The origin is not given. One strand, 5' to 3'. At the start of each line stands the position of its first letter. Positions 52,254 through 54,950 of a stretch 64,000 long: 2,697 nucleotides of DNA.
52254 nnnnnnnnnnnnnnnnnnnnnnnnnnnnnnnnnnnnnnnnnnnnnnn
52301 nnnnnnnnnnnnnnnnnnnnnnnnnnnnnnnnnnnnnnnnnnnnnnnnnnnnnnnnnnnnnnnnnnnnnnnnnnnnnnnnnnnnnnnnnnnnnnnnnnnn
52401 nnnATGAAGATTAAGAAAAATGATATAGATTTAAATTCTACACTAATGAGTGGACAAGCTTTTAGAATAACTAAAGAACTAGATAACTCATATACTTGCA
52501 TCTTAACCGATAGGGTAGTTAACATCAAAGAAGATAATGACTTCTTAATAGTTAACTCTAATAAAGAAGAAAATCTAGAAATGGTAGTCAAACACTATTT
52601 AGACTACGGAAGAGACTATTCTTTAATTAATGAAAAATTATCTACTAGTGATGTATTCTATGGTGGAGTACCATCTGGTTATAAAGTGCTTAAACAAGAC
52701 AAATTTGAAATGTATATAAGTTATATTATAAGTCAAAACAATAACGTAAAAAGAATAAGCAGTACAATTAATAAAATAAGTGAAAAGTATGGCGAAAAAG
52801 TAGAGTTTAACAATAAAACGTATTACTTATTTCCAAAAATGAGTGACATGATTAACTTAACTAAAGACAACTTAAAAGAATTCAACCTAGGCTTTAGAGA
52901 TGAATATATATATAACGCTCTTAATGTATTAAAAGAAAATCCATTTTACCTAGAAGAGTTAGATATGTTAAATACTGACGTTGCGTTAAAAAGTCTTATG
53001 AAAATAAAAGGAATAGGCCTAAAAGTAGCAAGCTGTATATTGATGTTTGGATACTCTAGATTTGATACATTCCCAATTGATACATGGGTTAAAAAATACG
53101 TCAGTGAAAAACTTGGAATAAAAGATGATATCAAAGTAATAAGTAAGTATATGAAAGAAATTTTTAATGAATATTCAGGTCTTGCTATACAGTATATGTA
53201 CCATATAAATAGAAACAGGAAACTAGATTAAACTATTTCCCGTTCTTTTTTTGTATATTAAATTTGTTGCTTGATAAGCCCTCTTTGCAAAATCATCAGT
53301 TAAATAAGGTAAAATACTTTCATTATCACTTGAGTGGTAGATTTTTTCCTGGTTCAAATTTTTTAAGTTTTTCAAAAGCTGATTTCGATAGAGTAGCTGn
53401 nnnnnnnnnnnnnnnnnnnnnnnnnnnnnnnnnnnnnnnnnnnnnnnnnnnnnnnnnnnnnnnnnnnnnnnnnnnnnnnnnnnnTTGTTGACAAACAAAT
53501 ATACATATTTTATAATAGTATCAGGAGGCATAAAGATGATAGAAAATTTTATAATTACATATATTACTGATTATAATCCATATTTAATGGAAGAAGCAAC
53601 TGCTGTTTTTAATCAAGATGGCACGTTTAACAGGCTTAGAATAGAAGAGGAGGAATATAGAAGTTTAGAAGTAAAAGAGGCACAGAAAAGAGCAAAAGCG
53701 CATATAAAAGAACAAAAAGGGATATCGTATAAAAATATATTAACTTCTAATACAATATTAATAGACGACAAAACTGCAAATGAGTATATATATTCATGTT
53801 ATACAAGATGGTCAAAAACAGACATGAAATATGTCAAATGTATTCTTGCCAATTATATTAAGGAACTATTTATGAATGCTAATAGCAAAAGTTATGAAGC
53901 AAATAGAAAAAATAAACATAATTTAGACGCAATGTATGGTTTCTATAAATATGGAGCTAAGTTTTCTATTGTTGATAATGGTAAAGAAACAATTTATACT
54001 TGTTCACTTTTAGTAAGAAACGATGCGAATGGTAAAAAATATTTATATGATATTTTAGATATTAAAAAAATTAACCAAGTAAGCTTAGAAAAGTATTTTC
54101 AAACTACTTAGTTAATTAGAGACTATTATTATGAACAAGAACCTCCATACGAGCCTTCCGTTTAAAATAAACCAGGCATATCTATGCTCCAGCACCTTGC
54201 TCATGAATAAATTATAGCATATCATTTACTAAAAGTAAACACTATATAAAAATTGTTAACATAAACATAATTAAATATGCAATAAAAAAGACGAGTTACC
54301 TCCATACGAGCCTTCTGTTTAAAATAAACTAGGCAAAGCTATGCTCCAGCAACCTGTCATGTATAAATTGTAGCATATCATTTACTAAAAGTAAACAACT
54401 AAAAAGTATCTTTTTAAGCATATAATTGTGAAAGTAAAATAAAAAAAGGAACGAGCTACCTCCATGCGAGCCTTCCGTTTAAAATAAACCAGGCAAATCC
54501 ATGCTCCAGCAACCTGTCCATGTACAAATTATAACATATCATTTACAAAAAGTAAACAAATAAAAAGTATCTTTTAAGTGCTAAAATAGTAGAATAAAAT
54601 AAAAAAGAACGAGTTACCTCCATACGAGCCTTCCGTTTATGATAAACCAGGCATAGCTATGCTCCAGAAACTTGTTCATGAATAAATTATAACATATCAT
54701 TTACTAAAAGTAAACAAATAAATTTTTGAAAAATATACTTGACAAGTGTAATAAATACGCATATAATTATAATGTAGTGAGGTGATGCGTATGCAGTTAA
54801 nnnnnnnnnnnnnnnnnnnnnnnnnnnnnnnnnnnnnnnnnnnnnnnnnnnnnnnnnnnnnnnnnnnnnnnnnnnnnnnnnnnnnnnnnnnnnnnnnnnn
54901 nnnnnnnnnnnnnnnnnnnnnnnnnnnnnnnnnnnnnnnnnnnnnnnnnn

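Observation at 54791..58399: NrtR-like Nudix regulator followed by a tightly coupled five-gene operon: HAD nucleotidase, three unknown proteins, PGM-family phosphatase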

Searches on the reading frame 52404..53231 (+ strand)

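Call 3: search_protein_families(library=pfam, proteins=[window:52404-53231:+], max_evalue=0.1)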
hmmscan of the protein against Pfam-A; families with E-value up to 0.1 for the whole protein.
window:52404-53231:+ (275 aa): 4 families
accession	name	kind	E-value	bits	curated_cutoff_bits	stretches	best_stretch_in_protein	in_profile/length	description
PF07934.18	OGG_N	-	4.2e-14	53.2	23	1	2-103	3-114/115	8-oxoguanine DNA glycosylase, N-terminal domain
PF00730.31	HhH-GPD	-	6.4e-05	23.7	26.2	1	105-242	1-92/108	HhH-GPD superfamily base excision DNA repair protein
PF02879.22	PGM_PMM_II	-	0.026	15.5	29.3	1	3-75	16-88/103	Phosphoglucomutase/phosphomannomutase, alpha/beta/alpha domain II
PF00633.29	HHH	-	0.065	13.6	24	0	196-213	11-28/30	Helix-hairpin-helix motif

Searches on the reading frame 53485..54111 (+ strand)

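Call 3: search_protein_families(library=pfam, proteins=[window:53485-54111:+], max_evalue=0.1)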
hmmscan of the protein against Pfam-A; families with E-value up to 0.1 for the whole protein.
window:53485-54111:+ (208 aa): 2 families
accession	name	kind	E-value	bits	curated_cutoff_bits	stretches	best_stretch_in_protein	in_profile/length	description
PF18798.6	LPD3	-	6.9e-07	29.9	27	1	64-186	4-113/114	Large polyvalent protein-associated domain 3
PF00125.30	Histone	-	0.072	13.8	26.4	0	108-142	74-108/122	Core histone H2A/H2B/H3/H4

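Call 4: search_protein_families(library=phrogs, proteins=[window:53485-54111:+], max_evalue=0.1)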
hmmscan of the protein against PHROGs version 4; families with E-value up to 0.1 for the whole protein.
window:53485-54111:+ (208 aa): 0 families

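Call 5: search_protein_families(library=padloc, proteins=[window:53485-54111:+], max_evalue=0.1)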
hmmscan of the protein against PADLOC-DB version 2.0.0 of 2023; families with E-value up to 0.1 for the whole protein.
window:53485-54111:+ (208 aa): 0 families

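Call 24: search_protein_families(library=ncbifam, proteins=[window:53485-54111:+], max_evalue=0.1)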
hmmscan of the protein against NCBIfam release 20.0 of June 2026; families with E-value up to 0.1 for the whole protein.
window:53485-54111:+ (208 aa): 0 families

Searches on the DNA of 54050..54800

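Call 54: search_rna_families(source=window, start=54050, end=54800, threshold=evalue, max_evalue=1, show_alignments=2)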
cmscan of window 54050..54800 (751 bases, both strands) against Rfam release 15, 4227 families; matches with E-value up to 1: 0.
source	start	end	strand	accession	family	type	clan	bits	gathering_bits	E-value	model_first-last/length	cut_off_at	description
